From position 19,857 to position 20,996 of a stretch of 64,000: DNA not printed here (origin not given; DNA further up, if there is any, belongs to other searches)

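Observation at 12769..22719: Ten co-directional genes tie NPN-cofactor biosynthesis and a LarA homolog to a TauD dioxygenase, MBL hydrolase, VOC protein, MFS transporter and acyl-CoA synthetase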

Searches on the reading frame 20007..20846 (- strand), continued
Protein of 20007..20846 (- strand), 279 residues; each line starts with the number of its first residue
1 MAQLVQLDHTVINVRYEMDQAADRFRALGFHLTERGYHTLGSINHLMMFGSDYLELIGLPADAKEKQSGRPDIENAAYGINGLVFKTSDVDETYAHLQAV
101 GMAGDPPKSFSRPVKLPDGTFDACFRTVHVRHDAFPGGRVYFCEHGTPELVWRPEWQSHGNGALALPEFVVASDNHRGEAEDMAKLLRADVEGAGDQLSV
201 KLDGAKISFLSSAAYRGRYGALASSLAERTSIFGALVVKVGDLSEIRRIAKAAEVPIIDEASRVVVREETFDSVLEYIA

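Call 47: find_related_loci(query=A2, collection=metagenome_contigs, flank=10000)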
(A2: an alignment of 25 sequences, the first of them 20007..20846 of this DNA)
Query A2 (279 aa) in metagenome_contigs; peptide patterns used: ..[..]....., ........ (x = any residue, [..] = any of these).
288 stretches matched a pattern; 201 encode a relative of the query (tblastn E <= 1e-3); the best 80 are kept; 80 distinct loci.
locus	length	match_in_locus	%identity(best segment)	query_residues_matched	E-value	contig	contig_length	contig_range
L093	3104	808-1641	70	1-278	7e-138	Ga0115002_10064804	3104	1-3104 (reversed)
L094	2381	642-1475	70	1-278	2e-140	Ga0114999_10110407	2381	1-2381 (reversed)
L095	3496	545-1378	67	1-278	1e-130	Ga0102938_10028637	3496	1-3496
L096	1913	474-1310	66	1-279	5e-136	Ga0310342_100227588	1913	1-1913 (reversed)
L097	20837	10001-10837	64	1-279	3e-123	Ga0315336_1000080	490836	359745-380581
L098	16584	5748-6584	67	1-277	8e-123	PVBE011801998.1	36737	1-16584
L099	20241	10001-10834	65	1-279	9e-122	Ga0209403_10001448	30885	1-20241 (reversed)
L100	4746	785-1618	65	1-279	1e-122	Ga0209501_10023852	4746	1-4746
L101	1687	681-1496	65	1-279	2e-128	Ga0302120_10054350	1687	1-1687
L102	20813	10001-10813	64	1-278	1e-116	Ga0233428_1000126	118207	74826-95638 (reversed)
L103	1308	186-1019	64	1-279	4e-126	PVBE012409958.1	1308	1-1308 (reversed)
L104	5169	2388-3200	64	1-278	3e-116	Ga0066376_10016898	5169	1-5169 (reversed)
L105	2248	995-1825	64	1-278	1e-121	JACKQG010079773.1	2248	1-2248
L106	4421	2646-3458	63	1-278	3e-116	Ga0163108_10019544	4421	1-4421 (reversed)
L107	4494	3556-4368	63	1-278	5e-116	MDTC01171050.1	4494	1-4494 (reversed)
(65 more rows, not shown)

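Call 60: predict_structure(alignment_id=A2)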
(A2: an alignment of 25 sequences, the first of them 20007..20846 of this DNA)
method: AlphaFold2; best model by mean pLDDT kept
length: 279 residues; sequences in the alignment: 25
mean_pLDDT: 94.5   pTM: 0.90
mean pLDDT of the five models: 94.5, 90.9, 86.7, 84.0, 64.0
residues with pLDDT >= 90: 245; 70-90: 33; 50-70: 1; < 50: 0
segments of 3 or more residues with pLDDT < 50: none
pLDDT, mean of each block of 10 residues (from residue 1): 87 97 97 93 94 95 85 93 95 97 95 90 95 92 92 90 97 97 96 97 97 97 93 97 97 94 97 97
secondary structure, 60 per line:
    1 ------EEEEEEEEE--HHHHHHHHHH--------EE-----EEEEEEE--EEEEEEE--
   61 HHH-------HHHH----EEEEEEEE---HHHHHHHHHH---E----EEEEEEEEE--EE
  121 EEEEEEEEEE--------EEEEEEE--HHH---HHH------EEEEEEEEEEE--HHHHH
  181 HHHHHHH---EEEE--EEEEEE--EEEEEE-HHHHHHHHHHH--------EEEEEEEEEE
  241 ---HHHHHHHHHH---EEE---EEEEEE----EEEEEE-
elements in order: E7-15 H18-27 E43-49 E52-58 H71-74 E79-86 H90-99 E108-116 E119-130 E139-145 E163-173 H176-187 E191-194 E197-202 E205-210 H212-222 E231-240 H244-253 E257-259 E263-268 E273-278

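Call 64: fold_search(model_id=the predicted structure, library=pdb)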
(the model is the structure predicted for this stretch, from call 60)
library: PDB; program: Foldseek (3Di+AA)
matches with E <= 10: 1106; with E <= 0.001: 155
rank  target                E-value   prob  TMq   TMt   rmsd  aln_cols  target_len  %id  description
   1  3p8a_B                1.8e-13  1.00  0.66  0.73   4.6       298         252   14  Crystal Structure of a hypothetical protein from Staphylococcus aureus (released 2011-10-19)
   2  3p8a_A                2.5e-13  1.00  0.66  0.73   4.6       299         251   13  Crystal Structure of a hypothetical protein from Staphylococcus aureus (released 2011-10-19)
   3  1t47_A                1.6e-12  1.00  0.63  0.50   6.6       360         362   12  Structure of fe2-HPPD bound to NTBC (released 2004-06-15)
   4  8im2_C                1.9e-12  1.00  0.62  0.49   6.9       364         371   10  Crystal structure of human HPPD complexed with NTBC (released 2023-10-18)
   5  5xgk_D                2.0e-12  1.00  0.64  0.50   6.8       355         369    9  Crystal structure of Arabidopsis thaliana 4-hydroxyphenylpyruvate dioxygenase (AtHPPD) complexed with its substrate 4- (released 2018-09-19)
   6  5yy6                  2.7e-12  1.00  0.64  0.50   7.1       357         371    9  Crystal structure of Arabidopsis thaliana HPPD truncated mutant complexed with Benquitrione (released 2019-01-16)
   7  8im2_A                3.4e-12  1.00  0.61  0.47   7.0       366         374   10  Crystal structure of human HPPD complexed with NTBC (released 2023-10-18)
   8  8xly_A                3.6e-12  1.00  0.64  0.48   7.1       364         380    8  Crystal structure of AtHPPD-Phe complex (released 2025-01-01)
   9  1sqi_B                3.9e-12  1.00  0.64  0.54   6.5       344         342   11  Structural basis for inhibitor selectivity revealed by crystal structures of plant and mammalian 4-hydroxyphenylpyruva (released 2004-08-17)
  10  8who                  4.9e-12  1.00  0.63  0.48   7.2       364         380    9  Crystal structure of AtHPPD-YH20541 complex (released 2024-09-25)
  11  9lia                  4.9e-12  1.00  0.62  0.48   6.8       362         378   11  Crystal structure of AaHPPD-ZD001 complex (released 2025-07-02)
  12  8im2_F                4.9e-12  1.00  0.62  0.49   6.8       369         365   10  Crystal structure of human HPPD complexed with NTBC (released 2023-10-18)
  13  8im2_B                5.2e-12  1.00  0.62  0.48   6.9       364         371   10  Crystal structure of human HPPD complexed with NTBC (released 2023-10-18)
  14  1sqi_A                5.5e-12  1.00  0.65  0.54   6.5       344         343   11  Structural basis for inhibitor selectivity revealed by crystal structures of plant and mammalian 4-hydroxyphenylpyruva (released 2004-08-17)
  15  8i2p                  6.2e-12  1.00  0.63  0.48   7.1       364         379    9  Crystal structure of AtHPPD-Y19060 complex (released 2023-12-20)
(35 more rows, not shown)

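Call 74: find_encoding_contigs(protein=P0144, flank=10000, max_places=2)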
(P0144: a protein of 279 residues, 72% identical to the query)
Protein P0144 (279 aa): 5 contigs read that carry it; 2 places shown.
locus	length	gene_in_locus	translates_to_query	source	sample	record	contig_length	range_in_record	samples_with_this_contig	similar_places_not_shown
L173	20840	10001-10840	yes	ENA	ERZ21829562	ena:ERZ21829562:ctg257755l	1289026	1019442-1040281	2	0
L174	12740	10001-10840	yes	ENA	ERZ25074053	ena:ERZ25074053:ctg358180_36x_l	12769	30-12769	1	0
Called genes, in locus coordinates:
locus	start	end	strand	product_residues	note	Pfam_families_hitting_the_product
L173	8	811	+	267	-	PF00106:adh_short, PF13561:adh_short_C2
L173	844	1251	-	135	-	PF04828:GFA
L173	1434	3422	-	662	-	PF00512:HisKA, PF02518:HATPase_c, PF00072:Response_reg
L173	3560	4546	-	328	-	PF02608:Bmp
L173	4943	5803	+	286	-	PF01135:PCMT, PF02353:CMAS (weak), PF13489:Methyltransf_23 (weak), PF01209:Ubie_methyltran, PF13847:Methyltransf_31, PF08241:Methyltransf_11, PF08242:Methyltransf_12, PF13649:Methyltransf_25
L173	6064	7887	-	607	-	-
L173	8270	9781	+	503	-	PF00501:AMP-binding, PF13193:AMP-binding_C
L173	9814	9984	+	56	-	PF03061:4HBT (weak)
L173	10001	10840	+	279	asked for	PF13468:Glyoxalase_3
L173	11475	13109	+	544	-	PF00743:FMO-like, PF01266:DAO (faint), PF07992:Pyr_redox_2, PF13450:NAD_binding_8, PF13738:Pyr_redox_3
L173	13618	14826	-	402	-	PF14319:Zn_Tnp_IS91, PF04986:Y2_Tnp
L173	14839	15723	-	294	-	PF13495:Phage_int_SAM_4, PF02899:Phage_int_SAM_1 (weak), PF00589:Phage_integrase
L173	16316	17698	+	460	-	PF00078:RVT_1, PF08388:GIIM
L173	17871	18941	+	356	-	PF04392:ABC_sub_bind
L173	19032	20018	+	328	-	PF04392:ABC_sub_bind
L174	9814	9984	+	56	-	PF03061:4HBT (weak)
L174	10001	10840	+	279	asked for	PF13468:Glyoxalase_3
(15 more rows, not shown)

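Call 75: find_encoding_contigs(protein=P0140, flank=10000, max_places=2)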
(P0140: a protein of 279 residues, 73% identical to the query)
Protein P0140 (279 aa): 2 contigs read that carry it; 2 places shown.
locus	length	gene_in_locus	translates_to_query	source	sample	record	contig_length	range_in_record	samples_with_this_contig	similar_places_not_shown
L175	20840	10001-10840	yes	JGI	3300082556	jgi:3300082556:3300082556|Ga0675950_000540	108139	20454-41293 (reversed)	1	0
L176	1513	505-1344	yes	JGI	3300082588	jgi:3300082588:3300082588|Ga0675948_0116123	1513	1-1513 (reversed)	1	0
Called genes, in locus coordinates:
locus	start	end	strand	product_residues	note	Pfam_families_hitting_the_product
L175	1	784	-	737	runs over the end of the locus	PF12228:DUF3604 (weak)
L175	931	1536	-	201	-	PF01323:DSBA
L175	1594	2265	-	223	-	PF00731:AIRC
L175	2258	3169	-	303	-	-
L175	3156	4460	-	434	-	PF01969:Ni_insertion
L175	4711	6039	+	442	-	PF00296:Bac_luciferase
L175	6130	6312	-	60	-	-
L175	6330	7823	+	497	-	PF01384:PHO4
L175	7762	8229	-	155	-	PF00293:NUDIX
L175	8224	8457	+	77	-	-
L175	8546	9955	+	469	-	PF01546:Peptidase_M20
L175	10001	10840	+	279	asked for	PF13468:Glyoxalase_3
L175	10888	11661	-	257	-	PF03328:HpcH_HpaI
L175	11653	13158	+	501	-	PF13187:Fer4_9 (faint), PF13183:Fer4_8 (weak), PF02754:CCG (weak)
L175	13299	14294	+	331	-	PF01738:DLH, PF00326:Peptidase_S9 (faint)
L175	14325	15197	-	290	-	PF00126:HTH_1, PF03466:LysR_substrate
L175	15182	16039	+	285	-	PF01925:TauE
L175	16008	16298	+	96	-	-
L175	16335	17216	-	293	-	PF08379:Bact_transglu_N, PF01841:Transglut_core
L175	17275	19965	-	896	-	PF04174:CP_ATPgrasp_1, PF14403:CP_ATPgrasp_2, PF04168:Alpha-E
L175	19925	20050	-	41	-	-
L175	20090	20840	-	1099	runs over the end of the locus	PF08379:Bact_transglu_N, PF01841:Transglut_core, PF09899:DUF2126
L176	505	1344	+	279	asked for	PF13468:Glyoxalase_3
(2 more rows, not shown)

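Call 76: find_encoding_contigs(protein=P0159, flank=10000, max_places=2)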
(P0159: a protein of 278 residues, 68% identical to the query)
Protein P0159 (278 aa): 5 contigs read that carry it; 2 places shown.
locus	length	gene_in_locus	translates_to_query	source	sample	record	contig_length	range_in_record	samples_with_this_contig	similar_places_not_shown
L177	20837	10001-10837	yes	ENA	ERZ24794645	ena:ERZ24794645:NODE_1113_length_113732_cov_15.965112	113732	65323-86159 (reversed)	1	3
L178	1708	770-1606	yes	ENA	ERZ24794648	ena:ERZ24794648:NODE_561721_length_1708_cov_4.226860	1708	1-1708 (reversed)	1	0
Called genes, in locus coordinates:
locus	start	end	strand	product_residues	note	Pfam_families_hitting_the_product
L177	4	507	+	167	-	PF12973:Cupin_7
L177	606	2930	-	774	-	PF02515:CoA_transf_3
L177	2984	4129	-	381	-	PF22691:Thiolase_C_1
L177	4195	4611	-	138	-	PF12172:zf-ChsH2, PF01796:OB_ChsH2_C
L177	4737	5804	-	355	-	PF00296:Bac_luciferase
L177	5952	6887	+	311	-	PF00892:EamA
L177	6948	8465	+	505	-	PF00501:AMP-binding, PF13193:AMP-binding_C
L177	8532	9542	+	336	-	PF08240:ADH_N, PF00107:ADH_zinc_N, PF13602:ADH_zinc_N_2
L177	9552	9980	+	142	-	PF03061:4HBT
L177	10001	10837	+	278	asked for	PF13468:Glyoxalase_3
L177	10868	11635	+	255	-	PF03328:HpcH_HpaI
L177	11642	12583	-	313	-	PF03069:FmdA_AmdA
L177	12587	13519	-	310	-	PF00248:Aldo_ket_red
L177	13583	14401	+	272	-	PF00561:Abhydrolase_1, PF12146:Hydrolase_4, PF12697:Abhydrolase_6, PF08386:Abhydrolase_4 (weak)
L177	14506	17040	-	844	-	PF12770:CHAT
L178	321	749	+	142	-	PF03061:4HBT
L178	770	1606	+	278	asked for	PF13468:Glyoxalase_3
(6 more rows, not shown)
